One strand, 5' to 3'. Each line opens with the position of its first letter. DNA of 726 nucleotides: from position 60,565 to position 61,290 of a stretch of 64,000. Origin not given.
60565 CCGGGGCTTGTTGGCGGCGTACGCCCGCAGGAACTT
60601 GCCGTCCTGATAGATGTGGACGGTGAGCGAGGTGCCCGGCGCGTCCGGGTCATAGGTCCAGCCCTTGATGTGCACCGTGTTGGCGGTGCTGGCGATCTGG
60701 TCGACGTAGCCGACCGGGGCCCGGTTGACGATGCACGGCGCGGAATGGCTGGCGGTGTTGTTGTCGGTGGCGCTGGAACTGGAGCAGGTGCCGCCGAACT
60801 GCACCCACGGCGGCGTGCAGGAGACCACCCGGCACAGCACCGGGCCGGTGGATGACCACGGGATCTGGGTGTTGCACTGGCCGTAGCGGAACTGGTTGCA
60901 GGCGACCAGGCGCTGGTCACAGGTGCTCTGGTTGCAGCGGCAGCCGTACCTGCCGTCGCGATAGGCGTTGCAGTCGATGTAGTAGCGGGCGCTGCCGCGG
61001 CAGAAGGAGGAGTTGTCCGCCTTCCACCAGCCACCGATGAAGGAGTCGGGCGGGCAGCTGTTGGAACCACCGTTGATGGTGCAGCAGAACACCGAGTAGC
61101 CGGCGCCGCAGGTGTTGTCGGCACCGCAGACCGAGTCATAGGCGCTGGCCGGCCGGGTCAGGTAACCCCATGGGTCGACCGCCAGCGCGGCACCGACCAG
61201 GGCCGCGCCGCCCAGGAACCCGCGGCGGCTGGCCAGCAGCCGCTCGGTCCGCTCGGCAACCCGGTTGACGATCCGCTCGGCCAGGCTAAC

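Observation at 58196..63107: mau-like operon without MauB/MauG: a maturation system for a 16-Cys Tat substrate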

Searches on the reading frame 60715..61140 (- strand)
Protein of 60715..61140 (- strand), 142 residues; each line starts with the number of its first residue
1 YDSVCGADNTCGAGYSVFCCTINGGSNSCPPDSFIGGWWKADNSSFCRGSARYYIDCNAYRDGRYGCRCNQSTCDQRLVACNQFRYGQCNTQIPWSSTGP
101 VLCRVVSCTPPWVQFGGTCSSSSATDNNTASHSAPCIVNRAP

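Call 14: search_solved_structures(query=A1, max_evalue=10, show_alignments=3)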
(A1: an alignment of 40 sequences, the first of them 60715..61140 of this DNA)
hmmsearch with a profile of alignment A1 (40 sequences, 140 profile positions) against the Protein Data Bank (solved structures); distinct sequences matched with E-value up to 10: 1.
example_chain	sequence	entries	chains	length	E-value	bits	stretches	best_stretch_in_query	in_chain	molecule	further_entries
1za4_A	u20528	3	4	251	0.62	13.3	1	34-137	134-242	Thrombospondin 1 | Thrombospondin-1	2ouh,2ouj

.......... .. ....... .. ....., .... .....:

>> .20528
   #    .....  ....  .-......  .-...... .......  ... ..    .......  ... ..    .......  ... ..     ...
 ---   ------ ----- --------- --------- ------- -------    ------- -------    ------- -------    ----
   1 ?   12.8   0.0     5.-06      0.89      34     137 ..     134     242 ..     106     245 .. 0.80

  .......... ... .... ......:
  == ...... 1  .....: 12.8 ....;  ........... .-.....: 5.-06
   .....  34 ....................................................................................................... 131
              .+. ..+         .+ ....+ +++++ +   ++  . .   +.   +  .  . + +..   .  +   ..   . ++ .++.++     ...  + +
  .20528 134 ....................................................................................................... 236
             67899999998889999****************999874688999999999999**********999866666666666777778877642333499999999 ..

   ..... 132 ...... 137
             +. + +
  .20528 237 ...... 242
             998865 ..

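Call 18: predict_structure(alignment_id=A1)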
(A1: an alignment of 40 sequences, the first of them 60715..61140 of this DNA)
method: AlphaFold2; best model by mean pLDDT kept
length: 142 residues; sequences in the alignment: 40
mean_pLDDT: 40.1   pTM: 0.38
mean pLDDT of the five models: 40.1, 38.3, 37.9, 37.0, 32.0
residues with pLDDT >= 90: 0; 70-90: 0; 50-70: 35; < 50: 107
segments of 3 or more residues with pLDDT < 50: 1-27, 42-44, 66-95, 97-142
pLDDT, mean of each block of 10 residues (from residue 1): 33 32 42 58 53 58 49 34 30 41 44 31 31 28 29
secondary structure, 60 per line:
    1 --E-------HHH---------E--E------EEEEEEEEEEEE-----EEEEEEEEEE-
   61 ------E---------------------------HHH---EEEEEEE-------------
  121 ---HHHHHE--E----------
elements in order: E33-44 E50-59 E101-107 H124-128

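Call 23: search_protein_representatives(alignment_id=A1)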
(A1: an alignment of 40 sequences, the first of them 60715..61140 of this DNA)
Query: 40 sequences, 140 profile positions. Proteins with E-value up to 0.001 (for the whole library): 444; up to 1e-10: 328; up to 1e-30: 130. The best 150 are listed.
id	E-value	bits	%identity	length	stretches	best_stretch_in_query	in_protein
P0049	1.2e-74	265.2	-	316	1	1-140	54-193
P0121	9.8e-70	249.3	-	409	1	1-137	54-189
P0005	5.7e-65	233.9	-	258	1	1-138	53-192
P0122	6.6e-65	233.7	-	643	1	1-137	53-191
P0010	3.5e-64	231.3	-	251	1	1-137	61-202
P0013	4.0e-63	227.9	-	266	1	1-138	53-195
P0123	1.3e-62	226.2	-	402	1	1-137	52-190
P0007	4.0e-62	224.7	-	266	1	1-136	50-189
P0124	2.1e-59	215.8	-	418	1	1-137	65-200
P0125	5.9e-56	204.6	-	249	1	18-139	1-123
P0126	2.1e-53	196.4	-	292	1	1-137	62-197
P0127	4.5e-53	195.3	-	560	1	1-136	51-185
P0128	3.2e-52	192.6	-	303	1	1-136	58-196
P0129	7.0e-52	191.4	-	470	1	1-134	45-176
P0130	1.1e-51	190.8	-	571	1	1-137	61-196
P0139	4.3e-48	179.2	-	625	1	1-137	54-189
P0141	1.1e-47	177.9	-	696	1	1-136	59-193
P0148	9.0e-47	174.9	-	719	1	1-138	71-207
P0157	7.2e-45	168.7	-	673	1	3-139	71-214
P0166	1.3e-43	164.6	-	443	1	3-137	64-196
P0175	2.1e-41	157.5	-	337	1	3-134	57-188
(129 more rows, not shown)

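Call 31: find_related_loci(query=A2, collection=genome_contigs, flank=8000)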
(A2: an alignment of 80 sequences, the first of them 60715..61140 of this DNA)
Query A2 (142 aa) in genome_contigs; peptide patterns used: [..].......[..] (x = any residue, [..] = any of these).
600 stretches matched a pattern (row limit reached: there are more); 579 encode a relative of the query (tblastn E <= 1e-3); the best 80 are kept; 80 distinct loci.
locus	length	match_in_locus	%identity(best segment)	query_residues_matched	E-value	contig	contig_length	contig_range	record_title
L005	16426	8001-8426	85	1-142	6e-84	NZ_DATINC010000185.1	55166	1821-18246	MAG: Jatrophihabitans sp. isolate SMAG_U15786 k141_2333738, whole genome shotgun sequence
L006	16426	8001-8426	85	1-142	2e-83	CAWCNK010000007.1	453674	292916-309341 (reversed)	MAG: uncultured Actinomycetota bacterium isolate MFD09368.bin.1.2 genome assembly, contig: contig_46509, whole genome sh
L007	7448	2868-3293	84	1-142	1e-83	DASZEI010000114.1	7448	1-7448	MAG TPA_asm: Jatrophihabitans sp. isolate SMAG_U6490 k141_82597, whole genome shotgun sequence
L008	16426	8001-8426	87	1-142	1e-83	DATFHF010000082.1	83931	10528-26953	MAG TPA_asm: Jatrophihabitans sp. isolate SMAG_U8682 k141_2284365, whole genome shotgun sequence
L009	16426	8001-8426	86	1-142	9e-83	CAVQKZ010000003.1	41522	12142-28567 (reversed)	MAG: uncultured Actinomycetota bacterium isolate MFD01213.bin.2.197 genome assembly, contig: contig_21116, whole genome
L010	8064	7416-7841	85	1-142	1e-82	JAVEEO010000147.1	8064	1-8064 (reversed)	MAG: Pseudonocardiales bacterium isolate BP_201 scaffold_5210712, whole genome shotgun sequence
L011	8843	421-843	84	2-142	8e-82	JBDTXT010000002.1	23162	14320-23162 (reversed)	MAG: Pseudonocardiales bacterium isolate cluster4_bin.122 NODE_3648_length_23162_cov_7.100619, whole genome shotgun sequ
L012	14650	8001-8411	85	1-137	5e-81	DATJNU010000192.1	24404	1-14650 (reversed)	MAG TPA_asm: Jatrophihabitans sp. isolate SMAG_U14869 k141_4111133, whole genome shotgun sequence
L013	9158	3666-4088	79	2-142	1e-77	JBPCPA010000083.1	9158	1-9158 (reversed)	MAG: Jatrophihabitans sp. isolate TH_ant_mag_170 S1Ck127_6987166_flag_1_multi_8.0000_len_9158, whole genome shotgun sequ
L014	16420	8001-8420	69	1-137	5e-66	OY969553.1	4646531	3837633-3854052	MAG: uncultured Actinomycetota bacterium isolate MFD04212.bin.1.1 genome assembly, chromosome: 1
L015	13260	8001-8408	62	1-138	2e-56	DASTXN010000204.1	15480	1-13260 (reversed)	MAG TPA_asm: Jatrophihabitantaceae bacterium isolate SMAG_U2415 k141_434306, whole genome shotgun sequence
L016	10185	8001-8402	67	1-137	6e-55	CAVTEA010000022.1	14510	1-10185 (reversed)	MAG: uncultured Actinomycetes bacterium isolate MFD00822.bin.3.64 genome assembly, contig: contig_144628, whole genome s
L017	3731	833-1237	68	1-139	1e-54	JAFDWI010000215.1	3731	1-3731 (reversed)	MAG: Actinomycetota bacterium isolate SZAS-2 CK_MAG-31__215__length-3731, whole genome shotgun sequence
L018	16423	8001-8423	63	1-142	2e-53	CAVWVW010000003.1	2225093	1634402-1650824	MAG: uncultured Acidimicrobiales bacterium isolate MFD09671.bin.2.1 genome assembly, contig: contig_20199, whole genome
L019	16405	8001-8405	64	1-137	1e-52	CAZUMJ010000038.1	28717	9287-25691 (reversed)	MAG TPA_asm: uncultured Iamiaceae bacterium isolate SRP263991_co5_62 genome assembly, contig: NODE_3314_length_28717_cov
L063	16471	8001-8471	53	1-137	5e-43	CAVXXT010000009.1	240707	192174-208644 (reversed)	MAG: uncultured Actinomycetota bacterium isolate MFD04212.bin.2.223 genome assembly, contig: contig_925, whole genome sh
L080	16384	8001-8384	53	1-132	1e-41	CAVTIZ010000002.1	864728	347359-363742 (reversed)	MAG: uncultured Nitriliruptorales bacterium isolate MFD05684.bin.1.178 genome assembly, contig: contig_46948, whole geno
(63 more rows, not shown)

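Call 34: predict_structure(alignment_id=A2)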
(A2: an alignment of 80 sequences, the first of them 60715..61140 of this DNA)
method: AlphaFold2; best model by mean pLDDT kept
length: 142 residues; sequences in the alignment: 80
mean_pLDDT: 92.9   pTM: 0.88
mean pLDDT of the five models: 92.9, 91.4, 91.0, 90.8, 90.6
residues with pLDDT >= 90: 125; 70-90: 11; 50-70: 4; < 50: 2
segments of 3 or more residues with pLDDT < 50: none
pLDDT, mean of each block of 10 residues (from residue 1): 87 97 96 96 95 97 94 96 88 95 97 94 94 85 39
secondary structure, 60 per line:
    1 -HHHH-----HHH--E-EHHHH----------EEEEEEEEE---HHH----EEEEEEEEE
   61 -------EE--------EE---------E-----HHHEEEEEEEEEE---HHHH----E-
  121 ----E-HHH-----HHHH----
elements in order: H2-5 H19-22 E33-41 E52-60 E98-107 H111-114 H135-138

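Call 36: fold_search(model_id=the predicted structure, library=pdb)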
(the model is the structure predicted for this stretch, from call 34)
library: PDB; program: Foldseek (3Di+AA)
matches with E <= 10: 38; with E <= 0.001: 0
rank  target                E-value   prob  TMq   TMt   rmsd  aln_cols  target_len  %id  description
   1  2bbk_L                8.7e-01  0.12  0.33  0.36   8.4       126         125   17  CRYSTAL STRUCTURE OF THE QUINOPROTEIN METHYLAMINE DEHYDROGENASE FROM PARACOCCUS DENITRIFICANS AT 1.75 ANGSTROMS (released 1994-01-31)
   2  5fj9_M                1.6e+00  0.02  0.14  0.12   8.7        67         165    4  Cryo-EM structure of yeast apo RNA polymerase III at 4.6 A (released 2015-11-25)
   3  2j56_M                2.1e+00  0.08  0.32  0.36   8.4       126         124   17  X-ray reduced Paraccocus denitrificans methylamine dehydrogenase N- semiquinone in complex with amicyanin. (released 2007-01-23)
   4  3sws_C                2.1e+00  0.08  0.33  0.36   7.9       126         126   17  Crystal Structure of the Quinone Form of Methylamine Dehydrogenase in Complex with the Diferric Form of MauG (released 2012-07-25)
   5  5fj8_M                2.1e+00  0.01  0.14  0.12   8.7        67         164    4  Cryo-EM structure of yeast RNA polymerase III elongation complex at 3. 9 A (released 2015-11-25)
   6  1zq1_C                2.1e+00  0.01  0.14  0.05  15.6        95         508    9  Structure of GatDE tRNA-Dependent Amidotransferase from Pyrococcus abyssi (released 2005-10-18)
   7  8dit_B                2.9e+00  0.06  0.15  0.03   5.4        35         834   14  Cryo-EM structure of a HOPS core complex containing Vps33, Vps16, and Vps18 (released 2022-08-31)
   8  5x4z_B                3.7e+00  0.01  0.10  0.02  14.5        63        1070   13  RNA Polymerase II from Komagataella Pastoris (Type-1 crystal) (released 2017-05-17)
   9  5x51_B                4.2e+00  0.01  0.10  0.02  14.5        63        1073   13  RNA Polymerase II from Komagataella Pastoris (Type-3 crystal) (released 2017-05-17)
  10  5x4z_N                4.2e+00  0.01  0.10  0.02  14.5        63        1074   13  RNA Polymerase II from Komagataella Pastoris (Type-1 crystal) (released 2017-05-17)
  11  1nt9_B                4.4e+00  0.01  0.10  0.02  16.6        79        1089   15  Complete 12-subunit RNA polymerase II (released 2003-04-22)
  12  1pqv_B                4.7e+00  0.01  0.10  0.02  16.6        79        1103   15  RNA polymerase II-TFIIS complex (released 2003-08-19)
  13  6xpb_A                5.0e+00  0.01  0.14  0.07   9.2        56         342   14  Structure of human GGT1 in complex with 2-amino-4-(((1-((carboxymethyl)amino)-1-oxobutan-2-yl)oxy)(phenoxy)phosphoryl) (released 2020-11-25)
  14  4gg2_A                5.0e+00  0.01  0.14  0.07   9.2        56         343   14  The crystal structure of glutamate-bound human gamma-glutamyltranspeptidase 1 (released 2013-09-25)
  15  5x50_B                5.3e+00  0.01  0.10  0.02  14.3        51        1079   16  RNA Polymerase II from Komagataella Pastoris (Type-2 crystal) (released 2017-05-17)
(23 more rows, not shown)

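Call 86: search_protein_families(library=pfam, max_evalue=0.001, proteins=[L080:542-1936:-, L080:2029-2997:+, L080:3798-4958:-, L080:3678-4973:+, L080:2849-3706:-, L080:77-2029:+, L080:2681-3826:+])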
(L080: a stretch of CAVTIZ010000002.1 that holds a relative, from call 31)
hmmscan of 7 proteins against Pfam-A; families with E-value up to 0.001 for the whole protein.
L080:542-1936:- (465 aa): 0 families

L080:2029-2997:+ (323 aa): 2 families
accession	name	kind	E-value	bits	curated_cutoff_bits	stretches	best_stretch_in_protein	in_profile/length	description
PF00009.33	GTP_EFTU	-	9e-26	91.1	26.5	1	4-159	5-182/188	Elongation factor Tu GTP binding domain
PF01926.29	MMR_HSR1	-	1.1e-06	29.1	21.9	1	5-92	2-94/113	50S ribosome-binding GTPase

L080:3798-4958:- (387 aa): 2 families
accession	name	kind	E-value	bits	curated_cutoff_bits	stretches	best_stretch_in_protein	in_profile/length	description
PF00586.29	AIRS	-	2.7e-18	66.9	24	1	72-176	1-110/112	AIR synthase related protein, N-terminal domain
PF02769.27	AIRS_C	-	8.5e-17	62.2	23.1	1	189-361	1-143/156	AIR synthase related protein, C-terminal domain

L080:3678-4973:+ (432 aa): 0 families

L080:2849-3706:- (286 aa): 0 families

L080:77-2029:+ (651 aa): 1 family
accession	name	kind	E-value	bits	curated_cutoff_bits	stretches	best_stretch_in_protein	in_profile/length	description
PF03841.19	SelA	-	1.3e-96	324.3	22.8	1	274-628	1-366/367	L-seryl-tRNA selenium transferase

L080:2681-3826:+ (382 aa): 1 family
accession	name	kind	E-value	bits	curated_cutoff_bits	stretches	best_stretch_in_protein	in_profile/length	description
PF09107.17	SelB-wing_3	-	4.6e-12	45.7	23.2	1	321-363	4-45/47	Elongation factor SelB, winged helix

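Call 90: search_protein_families(library=pfam, max_evalue=0.001, proteins=[P0121, P0124, P0127, P0122, P0139, P0148, P0157, P0166, P0175, P0141])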
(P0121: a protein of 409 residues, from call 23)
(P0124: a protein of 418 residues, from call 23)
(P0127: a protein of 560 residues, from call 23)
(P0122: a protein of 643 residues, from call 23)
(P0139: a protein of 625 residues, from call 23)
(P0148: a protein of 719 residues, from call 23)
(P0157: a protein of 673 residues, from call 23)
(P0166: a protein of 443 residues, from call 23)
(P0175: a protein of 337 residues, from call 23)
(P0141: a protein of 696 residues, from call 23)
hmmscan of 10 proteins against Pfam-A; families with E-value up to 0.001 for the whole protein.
P0121 (409 aa): 1 family
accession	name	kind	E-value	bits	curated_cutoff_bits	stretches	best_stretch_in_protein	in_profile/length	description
PF21419.2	RoxA-like_Cyt-c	-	0.00071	19.5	26.7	0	384-402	12-30/39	RoxA-like, cytochrome c-like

P0124 (418 aa): 1 family
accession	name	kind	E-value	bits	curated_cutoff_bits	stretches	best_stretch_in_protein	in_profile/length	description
PF08310.17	LGFP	-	3.3e-46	155.9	22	3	275-327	1-53/53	LGFP repeat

P0127 (560 aa): 1 family
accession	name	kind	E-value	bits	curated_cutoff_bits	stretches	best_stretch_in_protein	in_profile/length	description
PF08310.17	LGFP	-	4.3e-47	158.7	22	4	365-417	1-53/53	LGFP repeat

P0122 (643 aa): 0 families

P0139 (625 aa): 1 family
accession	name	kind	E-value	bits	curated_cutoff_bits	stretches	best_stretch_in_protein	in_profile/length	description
PF08310.17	LGFP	-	9.9e-66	218.4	22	6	322-373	1-52/53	LGFP repeat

P0148 (719 aa): 2 families
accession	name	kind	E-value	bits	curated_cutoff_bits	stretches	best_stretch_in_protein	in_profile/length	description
PF04122.17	CW_binding_2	-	7.8e-49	164.6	24.9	3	491-579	1-72/73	Cell wall binding domain 2 (CWB2)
PF08310.17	LGFP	-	4.9e-09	36.8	22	1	226-276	1-52/53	LGFP repeat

P0157 (673 aa): 3 families
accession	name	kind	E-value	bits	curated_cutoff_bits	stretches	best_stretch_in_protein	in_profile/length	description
PF08310.17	LGFP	-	9.8e-23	80.7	22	2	285-336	2-53/53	LGFP repeat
PF13946.11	DUF4214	-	5.4e-22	78.1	23.2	2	454-518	2-70/72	Domain of unknown function (DUF4214)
PF00427.26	PBS_linker_poly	-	0.00099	19.6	28.7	0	473-515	69-112/126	Phycobilisome Linker polypeptide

P0166 (443 aa): 0 families

P0175 (337 aa): 2 families
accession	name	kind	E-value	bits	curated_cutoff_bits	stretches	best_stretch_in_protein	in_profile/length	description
PF14200.12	RicinB_lectin_2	-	1.8e-35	121.9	25.6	2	199-274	14-89/89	Ricin-type beta-trefoil lectin domain-like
PF00652.28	Ricin_B_lectin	-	3.8e-17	63.1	29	1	202-331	5-126/126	Ricin-type beta-trefoil lectin domain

P0141 (696 aa): 2 families
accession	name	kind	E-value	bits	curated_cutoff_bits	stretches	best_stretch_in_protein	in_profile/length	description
PF04122.17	CW_binding_2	-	1.5e-45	154.1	24.9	3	478-566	1-73/73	Cell wall binding domain 2 (CWB2)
PF08310.17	LGFP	-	2.4e-20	73.1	22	2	267-319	1-53/53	LGFP repeat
